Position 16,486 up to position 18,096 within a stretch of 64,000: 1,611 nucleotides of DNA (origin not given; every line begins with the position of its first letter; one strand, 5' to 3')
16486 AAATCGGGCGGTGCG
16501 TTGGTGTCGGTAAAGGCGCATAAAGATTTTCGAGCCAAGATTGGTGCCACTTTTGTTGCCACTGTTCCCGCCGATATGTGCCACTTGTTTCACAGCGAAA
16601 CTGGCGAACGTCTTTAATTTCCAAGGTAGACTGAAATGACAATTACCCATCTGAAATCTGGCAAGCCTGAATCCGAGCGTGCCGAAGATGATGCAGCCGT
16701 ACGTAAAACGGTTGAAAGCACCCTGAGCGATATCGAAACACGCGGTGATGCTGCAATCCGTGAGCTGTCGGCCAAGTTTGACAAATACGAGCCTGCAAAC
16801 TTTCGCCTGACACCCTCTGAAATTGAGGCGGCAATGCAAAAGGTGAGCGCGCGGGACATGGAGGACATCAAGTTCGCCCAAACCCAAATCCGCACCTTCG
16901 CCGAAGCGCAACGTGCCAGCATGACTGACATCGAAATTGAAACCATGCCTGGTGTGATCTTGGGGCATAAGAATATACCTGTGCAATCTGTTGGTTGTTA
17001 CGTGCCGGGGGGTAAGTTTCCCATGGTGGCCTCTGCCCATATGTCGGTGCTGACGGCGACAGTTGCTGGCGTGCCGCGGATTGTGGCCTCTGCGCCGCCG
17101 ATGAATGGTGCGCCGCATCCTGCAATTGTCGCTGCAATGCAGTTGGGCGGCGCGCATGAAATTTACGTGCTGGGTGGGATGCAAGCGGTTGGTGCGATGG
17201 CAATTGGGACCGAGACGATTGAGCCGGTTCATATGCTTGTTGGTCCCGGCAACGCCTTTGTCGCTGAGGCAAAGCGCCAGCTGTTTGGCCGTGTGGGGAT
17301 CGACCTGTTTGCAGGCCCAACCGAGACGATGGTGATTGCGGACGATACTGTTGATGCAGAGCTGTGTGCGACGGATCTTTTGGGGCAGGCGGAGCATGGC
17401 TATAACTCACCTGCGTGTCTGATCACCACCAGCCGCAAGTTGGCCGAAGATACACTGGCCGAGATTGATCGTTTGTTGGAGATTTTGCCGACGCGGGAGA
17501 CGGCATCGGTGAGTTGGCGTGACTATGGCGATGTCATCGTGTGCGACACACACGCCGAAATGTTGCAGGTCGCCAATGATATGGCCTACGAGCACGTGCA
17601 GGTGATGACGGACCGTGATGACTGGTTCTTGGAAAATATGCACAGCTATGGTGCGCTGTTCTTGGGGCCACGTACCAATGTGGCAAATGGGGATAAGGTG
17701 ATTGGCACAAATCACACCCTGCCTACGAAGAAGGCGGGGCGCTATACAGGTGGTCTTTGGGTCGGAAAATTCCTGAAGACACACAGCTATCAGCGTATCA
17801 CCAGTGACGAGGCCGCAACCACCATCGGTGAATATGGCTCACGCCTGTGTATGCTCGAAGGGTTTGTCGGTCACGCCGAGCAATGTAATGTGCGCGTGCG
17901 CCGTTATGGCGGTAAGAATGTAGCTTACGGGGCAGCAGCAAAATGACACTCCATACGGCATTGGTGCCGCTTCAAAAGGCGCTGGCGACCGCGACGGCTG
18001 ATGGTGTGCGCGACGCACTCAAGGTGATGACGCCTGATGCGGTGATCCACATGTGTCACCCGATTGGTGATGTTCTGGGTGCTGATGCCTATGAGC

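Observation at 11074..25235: Orphan LacI-regulated catabolic pathway: CUT1 importer + HisD/HpsN-like dehydrogenase + 3 SnoaL proteins + MetE-like enzyme + aldolase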

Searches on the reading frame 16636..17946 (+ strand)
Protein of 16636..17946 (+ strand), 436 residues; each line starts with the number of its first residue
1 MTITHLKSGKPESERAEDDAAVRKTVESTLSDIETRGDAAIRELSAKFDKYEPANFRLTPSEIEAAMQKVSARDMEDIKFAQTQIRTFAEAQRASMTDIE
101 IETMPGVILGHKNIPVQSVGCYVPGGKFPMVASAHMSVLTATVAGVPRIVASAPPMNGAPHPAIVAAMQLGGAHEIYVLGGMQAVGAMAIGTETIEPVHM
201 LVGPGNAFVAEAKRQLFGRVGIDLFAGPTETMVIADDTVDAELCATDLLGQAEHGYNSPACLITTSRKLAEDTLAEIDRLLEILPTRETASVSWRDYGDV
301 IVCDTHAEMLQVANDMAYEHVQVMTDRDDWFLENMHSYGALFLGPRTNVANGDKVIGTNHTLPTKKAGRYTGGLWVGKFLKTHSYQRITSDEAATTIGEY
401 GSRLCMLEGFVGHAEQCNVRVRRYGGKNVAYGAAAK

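Call 3: search_protein_families(library=pfam, proteins=[window:16636-17946:+])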
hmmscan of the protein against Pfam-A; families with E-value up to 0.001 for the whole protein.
window:16636-17946:+ (436 aa): 1 family
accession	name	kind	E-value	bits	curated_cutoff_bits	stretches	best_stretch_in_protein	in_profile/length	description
PF00815.25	Histidinol_dh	-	5.1e-134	447.8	27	1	15-421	4-411/411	Histidinol dehydrogenase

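Call 5: search_protein_families(library=ncbifam, proteins=[window:16636-17946:+], max_evalue=0.01)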
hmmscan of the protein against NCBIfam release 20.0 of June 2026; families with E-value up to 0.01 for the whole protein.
window:16636-17946:+ (436 aa): 2 families
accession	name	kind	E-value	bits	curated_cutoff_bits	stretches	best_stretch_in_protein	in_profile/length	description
TIGR00069.1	hisD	equivalog_domain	1.8e-128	429.1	243.8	1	26-420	1-393/393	histidinol dehydrogenase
NF010343.0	PRK13770.1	equivalog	1.2e-71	241.6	647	1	19-421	18-415/416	histidinol dehydrogenase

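Call 8: search_solved_structures(query=window:16636-17946:+, max_evalue=1e-10)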
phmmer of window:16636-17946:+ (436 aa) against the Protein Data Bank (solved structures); distinct sequences matched with E-value up to 1e-10: 11.
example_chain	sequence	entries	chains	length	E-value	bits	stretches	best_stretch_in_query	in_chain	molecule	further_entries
8v35_A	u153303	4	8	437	2e-112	379.5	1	7-424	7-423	Sulfopropanediol 3-dehydrogenase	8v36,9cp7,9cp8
8wwe_A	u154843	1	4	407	2.2e-112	379.3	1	1-407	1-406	(R)-DHPS dehydrogenase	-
8v37_A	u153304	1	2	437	2.8e-111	375.7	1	7-424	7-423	Sulfopropanediol 3-dehydrogenase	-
9cp9_A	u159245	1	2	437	5.2e-111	374.8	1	7-424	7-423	Sulfopropanediol 3-dehydrogenase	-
4g07_A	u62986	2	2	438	7.3e-76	259.1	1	9-421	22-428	Histidinol dehydrogenase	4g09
4gic_A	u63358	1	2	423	2.7e-68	234.1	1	18-409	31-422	Histidinol dehydrogenase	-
9lbv_A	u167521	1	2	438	1.4e-65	225.2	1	16-421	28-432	Histidinol dehydrogenase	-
8xsq_A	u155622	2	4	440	1.5e-65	225.1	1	16-421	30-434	Histidinol dehydrogenase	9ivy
1k75_A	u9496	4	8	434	9.1e-65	222.5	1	21-421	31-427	L-histidinol dehydrogenase | Histidinol dehydrogenase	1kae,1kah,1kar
6an0_A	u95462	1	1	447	6.4e-64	219.7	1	23-428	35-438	Histidinol dehydrogenase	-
5vlb_A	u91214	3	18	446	8.7e-49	169.9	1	18-423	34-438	Histidinol dehydrogenase, chloroplastic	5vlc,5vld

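Call 10: search_solved_structures(query=window:16636-17946:+, max_evalue=1e-100, show_alignments=2)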
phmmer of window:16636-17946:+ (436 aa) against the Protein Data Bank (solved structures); distinct sequences matched with E-value up to 1e-100: 4.
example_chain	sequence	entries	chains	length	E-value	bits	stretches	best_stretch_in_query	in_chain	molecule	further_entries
8v35_A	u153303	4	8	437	2e-112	379.5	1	7-424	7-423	Sulfopropanediol 3-dehydrogenase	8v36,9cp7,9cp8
8wwe_A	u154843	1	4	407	2.2e-112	379.3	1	1-407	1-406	(R)-DHPS dehydrogenase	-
8v37_A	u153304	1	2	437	2.8e-111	375.7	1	7-424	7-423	Sulfopropanediol 3-dehydrogenase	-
9cp9_A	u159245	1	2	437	5.2e-111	374.8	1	7-424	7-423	Sulfopropanediol 3-dehydrogenase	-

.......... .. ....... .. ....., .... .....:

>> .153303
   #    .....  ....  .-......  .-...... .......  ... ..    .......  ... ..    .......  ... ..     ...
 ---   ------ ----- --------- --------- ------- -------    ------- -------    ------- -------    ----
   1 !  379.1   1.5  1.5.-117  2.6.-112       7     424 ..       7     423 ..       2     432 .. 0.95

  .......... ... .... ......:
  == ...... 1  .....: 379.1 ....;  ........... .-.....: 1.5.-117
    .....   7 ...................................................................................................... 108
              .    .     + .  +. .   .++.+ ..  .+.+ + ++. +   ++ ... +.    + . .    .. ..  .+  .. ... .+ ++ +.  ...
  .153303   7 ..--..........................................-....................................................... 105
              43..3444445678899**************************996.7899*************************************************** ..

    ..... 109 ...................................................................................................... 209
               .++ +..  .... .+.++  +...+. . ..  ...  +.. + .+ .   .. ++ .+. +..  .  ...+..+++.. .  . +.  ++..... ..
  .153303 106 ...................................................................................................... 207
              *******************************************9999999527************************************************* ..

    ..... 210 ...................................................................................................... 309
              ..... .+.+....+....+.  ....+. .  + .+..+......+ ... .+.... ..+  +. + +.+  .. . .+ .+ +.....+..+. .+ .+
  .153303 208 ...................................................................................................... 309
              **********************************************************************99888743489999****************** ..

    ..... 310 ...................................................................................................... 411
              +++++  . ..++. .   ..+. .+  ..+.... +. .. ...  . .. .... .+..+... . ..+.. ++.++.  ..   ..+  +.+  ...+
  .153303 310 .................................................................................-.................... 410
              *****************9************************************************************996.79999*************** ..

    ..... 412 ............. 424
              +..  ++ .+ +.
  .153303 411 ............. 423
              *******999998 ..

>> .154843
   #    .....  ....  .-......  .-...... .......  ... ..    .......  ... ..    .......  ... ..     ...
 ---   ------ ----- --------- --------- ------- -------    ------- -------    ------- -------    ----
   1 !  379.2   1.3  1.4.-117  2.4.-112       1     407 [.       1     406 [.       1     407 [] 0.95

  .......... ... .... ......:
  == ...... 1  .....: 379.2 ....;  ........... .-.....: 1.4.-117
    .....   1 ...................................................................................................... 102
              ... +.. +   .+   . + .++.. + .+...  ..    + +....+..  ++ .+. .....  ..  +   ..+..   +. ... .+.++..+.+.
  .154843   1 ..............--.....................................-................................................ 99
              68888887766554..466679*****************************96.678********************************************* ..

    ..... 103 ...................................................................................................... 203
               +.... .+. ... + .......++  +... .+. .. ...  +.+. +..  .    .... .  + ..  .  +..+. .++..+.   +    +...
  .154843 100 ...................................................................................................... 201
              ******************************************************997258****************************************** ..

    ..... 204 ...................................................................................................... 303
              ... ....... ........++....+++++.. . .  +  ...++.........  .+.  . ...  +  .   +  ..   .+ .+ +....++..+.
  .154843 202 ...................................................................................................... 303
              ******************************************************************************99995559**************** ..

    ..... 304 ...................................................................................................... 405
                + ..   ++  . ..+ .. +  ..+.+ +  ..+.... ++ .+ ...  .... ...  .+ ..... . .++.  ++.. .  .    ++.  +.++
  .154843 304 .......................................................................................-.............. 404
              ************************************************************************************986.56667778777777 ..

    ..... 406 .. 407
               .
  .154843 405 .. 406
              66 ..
